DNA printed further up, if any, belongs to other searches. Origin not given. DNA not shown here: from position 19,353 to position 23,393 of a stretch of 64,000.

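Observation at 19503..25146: Two adjacent, same-strand paralogous GTPases with a septin/GIMAP-like 'DMPG' G3 motif (one 1246 aa, one 432 aa and N-myristoylated)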

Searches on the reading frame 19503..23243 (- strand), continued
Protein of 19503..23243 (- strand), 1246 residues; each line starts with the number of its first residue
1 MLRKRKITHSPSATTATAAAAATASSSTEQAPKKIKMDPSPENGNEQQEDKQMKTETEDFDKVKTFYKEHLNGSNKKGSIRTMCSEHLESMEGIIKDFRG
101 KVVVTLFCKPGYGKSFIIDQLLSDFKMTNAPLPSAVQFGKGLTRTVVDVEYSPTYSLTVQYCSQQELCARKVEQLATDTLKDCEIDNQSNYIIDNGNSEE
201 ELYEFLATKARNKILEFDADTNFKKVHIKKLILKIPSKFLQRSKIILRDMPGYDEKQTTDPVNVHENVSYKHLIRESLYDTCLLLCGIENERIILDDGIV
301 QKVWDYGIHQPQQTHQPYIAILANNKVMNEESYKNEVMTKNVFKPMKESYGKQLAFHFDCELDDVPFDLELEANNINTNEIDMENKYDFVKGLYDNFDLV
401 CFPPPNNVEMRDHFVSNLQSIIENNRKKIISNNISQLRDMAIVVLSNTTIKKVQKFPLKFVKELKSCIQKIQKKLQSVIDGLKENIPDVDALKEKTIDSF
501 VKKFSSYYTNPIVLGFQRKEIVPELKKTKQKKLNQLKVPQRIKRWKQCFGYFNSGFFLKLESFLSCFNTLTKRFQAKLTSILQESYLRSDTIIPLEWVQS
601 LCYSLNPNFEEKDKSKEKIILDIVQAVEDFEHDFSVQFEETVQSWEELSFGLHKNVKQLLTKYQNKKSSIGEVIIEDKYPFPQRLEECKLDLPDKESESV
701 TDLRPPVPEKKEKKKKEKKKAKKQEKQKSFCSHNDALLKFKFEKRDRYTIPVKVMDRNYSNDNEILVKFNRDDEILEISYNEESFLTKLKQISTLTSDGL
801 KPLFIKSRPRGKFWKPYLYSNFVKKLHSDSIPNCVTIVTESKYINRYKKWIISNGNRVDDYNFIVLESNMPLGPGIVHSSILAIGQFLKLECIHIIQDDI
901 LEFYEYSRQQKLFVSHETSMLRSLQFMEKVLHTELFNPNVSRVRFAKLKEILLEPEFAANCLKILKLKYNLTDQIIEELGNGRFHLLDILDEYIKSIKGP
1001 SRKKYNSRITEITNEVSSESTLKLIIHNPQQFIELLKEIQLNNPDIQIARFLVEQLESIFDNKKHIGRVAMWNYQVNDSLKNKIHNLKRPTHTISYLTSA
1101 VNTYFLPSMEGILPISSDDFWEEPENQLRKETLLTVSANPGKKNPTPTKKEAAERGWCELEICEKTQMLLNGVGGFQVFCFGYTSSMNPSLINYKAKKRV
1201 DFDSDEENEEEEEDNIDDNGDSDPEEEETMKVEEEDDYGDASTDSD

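Call 46: list_cluster_members(proteins=[P0005, P0006, P0009, P0011, P0013, P0016, P0017, P0024, P0025, P0039])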
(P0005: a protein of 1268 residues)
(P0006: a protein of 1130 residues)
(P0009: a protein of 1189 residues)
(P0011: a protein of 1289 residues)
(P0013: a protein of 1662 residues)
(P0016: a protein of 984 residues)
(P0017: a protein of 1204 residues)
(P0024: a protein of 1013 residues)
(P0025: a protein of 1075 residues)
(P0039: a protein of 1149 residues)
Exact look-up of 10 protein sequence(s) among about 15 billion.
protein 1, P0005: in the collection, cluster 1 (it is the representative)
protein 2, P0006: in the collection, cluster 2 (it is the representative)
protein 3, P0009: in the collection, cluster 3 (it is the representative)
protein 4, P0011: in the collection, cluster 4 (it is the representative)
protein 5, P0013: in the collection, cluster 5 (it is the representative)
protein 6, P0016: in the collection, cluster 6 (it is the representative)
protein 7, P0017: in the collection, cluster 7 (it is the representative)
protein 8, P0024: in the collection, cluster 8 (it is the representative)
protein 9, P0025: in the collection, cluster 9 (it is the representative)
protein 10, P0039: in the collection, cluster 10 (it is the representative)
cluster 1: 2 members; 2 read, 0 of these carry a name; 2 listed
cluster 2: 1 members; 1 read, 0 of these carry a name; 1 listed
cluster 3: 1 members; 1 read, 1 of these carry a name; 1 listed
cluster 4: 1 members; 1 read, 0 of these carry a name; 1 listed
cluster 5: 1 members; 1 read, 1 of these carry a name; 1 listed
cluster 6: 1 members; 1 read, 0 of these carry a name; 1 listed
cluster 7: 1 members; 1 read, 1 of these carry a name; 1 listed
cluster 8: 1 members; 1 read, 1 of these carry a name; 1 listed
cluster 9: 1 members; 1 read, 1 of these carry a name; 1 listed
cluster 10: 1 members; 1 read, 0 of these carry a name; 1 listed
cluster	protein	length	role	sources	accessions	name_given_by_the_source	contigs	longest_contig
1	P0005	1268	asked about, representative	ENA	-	-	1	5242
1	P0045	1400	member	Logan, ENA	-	-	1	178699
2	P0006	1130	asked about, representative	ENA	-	-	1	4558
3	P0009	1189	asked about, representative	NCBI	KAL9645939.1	hypothetical protein ABK040_001047 [Willaertia magna]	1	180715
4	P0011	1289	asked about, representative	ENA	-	-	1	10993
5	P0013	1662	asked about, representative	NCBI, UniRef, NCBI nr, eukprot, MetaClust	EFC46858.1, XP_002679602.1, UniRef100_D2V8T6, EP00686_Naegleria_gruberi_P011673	predicted protein [Naegleria gruberi] | Predicted protein n=1 Tax=Naegleria gruberi TaxID=5762 RepID=D2V8T6_NAEGR | uncharacterized protein NAEGRDRAFT_47587 [Naegleria gruberi]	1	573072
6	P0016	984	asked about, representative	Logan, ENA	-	-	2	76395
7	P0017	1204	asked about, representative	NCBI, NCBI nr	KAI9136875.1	hypothetical protein BKA69DRAFT_1101415 [Paraphysoderma sedebokerense]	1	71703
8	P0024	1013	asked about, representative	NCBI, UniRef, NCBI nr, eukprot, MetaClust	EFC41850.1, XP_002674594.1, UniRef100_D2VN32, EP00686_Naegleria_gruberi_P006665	hypothetical protein NAEGRDRAFT_58724 [Naegleria gruberi] | Dynamin N-terminal domain-containing protein n=1 Tax=Naegleria gruberi TaxID=5762 ... | uncharacterized protein NAEGRDRAFT_58724 [Naegleria gruberi]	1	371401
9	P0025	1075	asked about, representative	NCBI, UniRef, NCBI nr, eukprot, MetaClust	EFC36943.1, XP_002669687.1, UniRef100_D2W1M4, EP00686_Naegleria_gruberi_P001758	predicted protein [Naegleria gruberi] | Predicted protein n=1 Tax=Naegleria gruberi TaxID=5762 RepID=D2W1M4_NAEGR | uncharacterized protein NAEGRDRAFT_75306 [Naegleria gruberi]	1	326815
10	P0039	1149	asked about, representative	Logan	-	-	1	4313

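Call 47: list_cluster_members(proteins=[P0018, P0020, P0021, P0023, P0026, P0028, P0029, P0035, P0037, P0030])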
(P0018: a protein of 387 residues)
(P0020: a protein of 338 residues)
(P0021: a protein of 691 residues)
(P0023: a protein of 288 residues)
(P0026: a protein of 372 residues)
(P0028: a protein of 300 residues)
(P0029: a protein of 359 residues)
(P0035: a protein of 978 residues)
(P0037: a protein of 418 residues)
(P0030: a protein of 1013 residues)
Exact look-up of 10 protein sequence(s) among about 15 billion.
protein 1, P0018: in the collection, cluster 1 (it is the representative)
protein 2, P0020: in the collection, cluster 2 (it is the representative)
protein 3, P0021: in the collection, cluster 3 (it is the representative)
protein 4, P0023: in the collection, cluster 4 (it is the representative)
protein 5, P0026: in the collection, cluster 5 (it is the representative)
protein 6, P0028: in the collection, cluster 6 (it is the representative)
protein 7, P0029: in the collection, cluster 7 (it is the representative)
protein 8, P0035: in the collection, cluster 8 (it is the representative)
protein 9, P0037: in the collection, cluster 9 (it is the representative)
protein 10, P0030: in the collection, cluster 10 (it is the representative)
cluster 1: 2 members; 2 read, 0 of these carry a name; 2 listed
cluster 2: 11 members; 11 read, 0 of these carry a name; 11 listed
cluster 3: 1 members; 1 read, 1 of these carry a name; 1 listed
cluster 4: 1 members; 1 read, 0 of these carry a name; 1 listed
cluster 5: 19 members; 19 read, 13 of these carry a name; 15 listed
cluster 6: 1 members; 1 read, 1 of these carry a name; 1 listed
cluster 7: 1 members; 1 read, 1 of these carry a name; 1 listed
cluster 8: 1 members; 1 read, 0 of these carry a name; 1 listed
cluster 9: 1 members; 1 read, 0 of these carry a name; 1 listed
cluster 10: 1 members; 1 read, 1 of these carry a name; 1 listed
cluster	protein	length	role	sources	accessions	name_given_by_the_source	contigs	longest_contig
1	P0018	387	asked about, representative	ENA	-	-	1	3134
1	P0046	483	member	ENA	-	-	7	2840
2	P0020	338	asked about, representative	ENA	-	-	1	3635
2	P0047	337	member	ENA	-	-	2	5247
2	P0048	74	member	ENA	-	-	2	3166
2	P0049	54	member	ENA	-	-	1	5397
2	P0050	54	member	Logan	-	-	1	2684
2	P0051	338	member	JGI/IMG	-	-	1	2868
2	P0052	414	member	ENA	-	-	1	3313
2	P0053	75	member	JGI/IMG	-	-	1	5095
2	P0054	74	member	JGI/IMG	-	-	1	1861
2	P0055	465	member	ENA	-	-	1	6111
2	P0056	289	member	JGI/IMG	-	-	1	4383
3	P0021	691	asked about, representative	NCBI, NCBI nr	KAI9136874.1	hypothetical protein BKA69DRAFT_76469 [Paraphysoderma sedebokerense]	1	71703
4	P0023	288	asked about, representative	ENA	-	-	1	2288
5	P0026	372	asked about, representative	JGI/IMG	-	hypothetical protein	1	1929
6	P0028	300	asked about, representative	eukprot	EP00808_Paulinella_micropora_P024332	g5474.t1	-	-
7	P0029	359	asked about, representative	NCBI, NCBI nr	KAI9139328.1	hypothetical protein BKA69DRAFT_1086530 [Paraphysoderma sedebokerense]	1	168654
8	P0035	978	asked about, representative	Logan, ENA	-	-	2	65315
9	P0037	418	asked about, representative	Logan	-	-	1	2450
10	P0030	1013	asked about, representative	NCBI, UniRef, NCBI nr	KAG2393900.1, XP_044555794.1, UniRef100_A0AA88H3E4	hypothetical protein C9374_003664 [Naegleria lovaniensis] | Dynamin N-terminal domain-containing protein n=1 Tax=Naegleria lovaniensis TaxID=51637 ... | uncharacterized protein C9374_003664 [Naegleria lovaniensis]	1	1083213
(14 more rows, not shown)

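Call 57: find_encoding_contigs(protein=P0045, flank=10000, max_places=2)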
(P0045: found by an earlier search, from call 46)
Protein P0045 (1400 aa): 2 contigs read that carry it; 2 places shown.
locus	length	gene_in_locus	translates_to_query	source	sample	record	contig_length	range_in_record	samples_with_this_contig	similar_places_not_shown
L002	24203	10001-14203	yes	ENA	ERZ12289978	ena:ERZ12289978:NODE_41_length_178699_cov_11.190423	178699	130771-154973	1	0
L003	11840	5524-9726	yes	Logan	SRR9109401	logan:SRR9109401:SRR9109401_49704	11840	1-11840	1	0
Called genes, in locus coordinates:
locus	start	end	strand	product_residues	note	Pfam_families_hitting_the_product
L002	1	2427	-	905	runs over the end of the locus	-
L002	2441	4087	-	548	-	-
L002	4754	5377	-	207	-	-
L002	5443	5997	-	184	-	-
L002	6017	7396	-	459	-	-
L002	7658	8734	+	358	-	-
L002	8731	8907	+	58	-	-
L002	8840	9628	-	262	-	-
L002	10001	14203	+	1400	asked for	-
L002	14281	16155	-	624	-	-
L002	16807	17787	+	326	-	-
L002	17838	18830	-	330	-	-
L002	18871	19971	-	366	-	-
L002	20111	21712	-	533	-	PF12796:Ank_2 (weak), PF13606:Ank_3 (faint), PF00023:Ank (faint), PF24521:Ank_KRIT1 (faint), PF13857:Ank_5 (faint), PF12796:Ank_2, PF13637:Ank_4, PF00651:BTB (weak)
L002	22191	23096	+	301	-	-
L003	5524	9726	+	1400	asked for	-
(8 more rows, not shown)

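Call 58: find_encoding_contigs(protein=P0009, flank=10000, max_places=2)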
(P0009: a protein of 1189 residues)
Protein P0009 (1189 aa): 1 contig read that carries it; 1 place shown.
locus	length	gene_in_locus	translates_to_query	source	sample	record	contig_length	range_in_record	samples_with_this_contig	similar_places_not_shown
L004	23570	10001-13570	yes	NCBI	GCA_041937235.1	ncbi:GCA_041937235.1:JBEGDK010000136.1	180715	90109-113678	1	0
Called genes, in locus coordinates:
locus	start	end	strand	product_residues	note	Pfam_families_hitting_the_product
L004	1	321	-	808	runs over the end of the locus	PF05203:Hom_end_hint (weak), PF14623:Vint (faint)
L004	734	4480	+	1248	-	-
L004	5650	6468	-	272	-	PF01115:F_actin_cap_B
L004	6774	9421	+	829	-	PF27107:DRC11_N, PF00004:AAA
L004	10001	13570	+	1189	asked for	PF00350:Dynamin_N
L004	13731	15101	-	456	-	PF00709:Adenylsucc_synt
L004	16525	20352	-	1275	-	PF00270:DEAD, PF00271:Helicase_C, PF16124:RecQ_Zn_bind, PF09382:RQC, PF00570:HRDC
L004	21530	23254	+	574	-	PF03098:An_peroxidase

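Call 70: find_encoding_contigs(protein=P0013, flank=10000, max_places=1)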
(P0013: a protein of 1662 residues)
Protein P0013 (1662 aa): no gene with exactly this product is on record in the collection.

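Call 71: find_encoding_contigs(protein=P0024, flank=10000, max_places=1)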
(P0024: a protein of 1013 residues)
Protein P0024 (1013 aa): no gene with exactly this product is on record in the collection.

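Call 72: find_encoding_contigs(protein=P0025, flank=10000, max_places=1)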
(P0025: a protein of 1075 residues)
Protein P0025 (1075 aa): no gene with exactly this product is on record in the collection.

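Call 73: find_encoding_contigs(protein=P0017, flank=10000, max_places=1)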
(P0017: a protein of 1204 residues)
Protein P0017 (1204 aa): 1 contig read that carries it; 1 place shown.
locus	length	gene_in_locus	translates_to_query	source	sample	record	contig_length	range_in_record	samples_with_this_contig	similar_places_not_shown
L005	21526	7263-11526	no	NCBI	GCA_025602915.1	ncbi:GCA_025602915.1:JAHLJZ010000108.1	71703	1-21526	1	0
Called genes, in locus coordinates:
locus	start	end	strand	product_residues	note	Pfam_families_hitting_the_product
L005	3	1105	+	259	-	PF03142:Chitin_synth_2, PF01644:Chitin_synth_1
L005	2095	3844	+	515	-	-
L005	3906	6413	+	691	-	-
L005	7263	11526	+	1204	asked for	-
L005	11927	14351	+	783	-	PF17748:VID27_N, PF17747:VID27_PH, PF08553:VID27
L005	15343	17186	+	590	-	PF17747:VID27_PH, PF08553:VID27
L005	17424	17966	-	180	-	-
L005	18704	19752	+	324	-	PF01764:Lipase_3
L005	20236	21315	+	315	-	PF26363:Phospholipase-like (faint), PF01764:Lipase_3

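Call 74: find_encoding_contigs(protein=P0030, flank=10000, max_places=1)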
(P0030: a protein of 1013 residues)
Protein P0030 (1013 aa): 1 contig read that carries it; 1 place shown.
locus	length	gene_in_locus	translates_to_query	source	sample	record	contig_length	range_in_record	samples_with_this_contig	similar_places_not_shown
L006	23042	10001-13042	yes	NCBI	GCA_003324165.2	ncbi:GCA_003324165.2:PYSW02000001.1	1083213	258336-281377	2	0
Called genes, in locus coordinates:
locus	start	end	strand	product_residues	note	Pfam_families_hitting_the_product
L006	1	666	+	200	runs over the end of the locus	PF01209:Ubie_methyltran, PF13489:Methyltransf_23, PF13847:Methyltransf_31, PF08241:Methyltransf_11, PF08242:Methyltransf_12, PF13649:Methyltransf_25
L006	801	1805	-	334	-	PF00134:Cyclin_N (weak), PF21797:CycT2-like_C (faint)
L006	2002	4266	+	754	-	-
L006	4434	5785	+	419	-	PF00089:Trypsin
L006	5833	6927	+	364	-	PF12146:Hydrolase_4 (weak), PF00561:Abhydrolase_1 (weak), PF12697:Abhydrolase_6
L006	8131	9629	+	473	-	-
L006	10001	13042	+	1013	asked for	PF00350:Dynamin_N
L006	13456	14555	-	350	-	-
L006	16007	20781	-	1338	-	PF13843:DDE_Tnp_1_7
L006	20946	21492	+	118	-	-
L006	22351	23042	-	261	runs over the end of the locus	PF22566:UBA_8, PF14555:UBA_4, PF03556:Cullin_binding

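Call 76: search_protein_families(library=padloc, proteins=[window:19503-23243:-, P0025, P0039, P0009], max_evalue=0.1)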
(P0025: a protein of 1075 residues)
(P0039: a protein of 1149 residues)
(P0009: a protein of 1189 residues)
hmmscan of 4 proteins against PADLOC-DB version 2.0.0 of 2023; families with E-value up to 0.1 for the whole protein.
window:19503-23243:- (1246 aa): 0 families

P0025 (1075 aa): 1 family
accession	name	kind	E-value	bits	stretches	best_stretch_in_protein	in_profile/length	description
PDLC03839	LeoA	-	0.0012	16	1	65-137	13-79/559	-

P0039 (1149 aa): 0 families

P0009 (1189 aa): 0 families
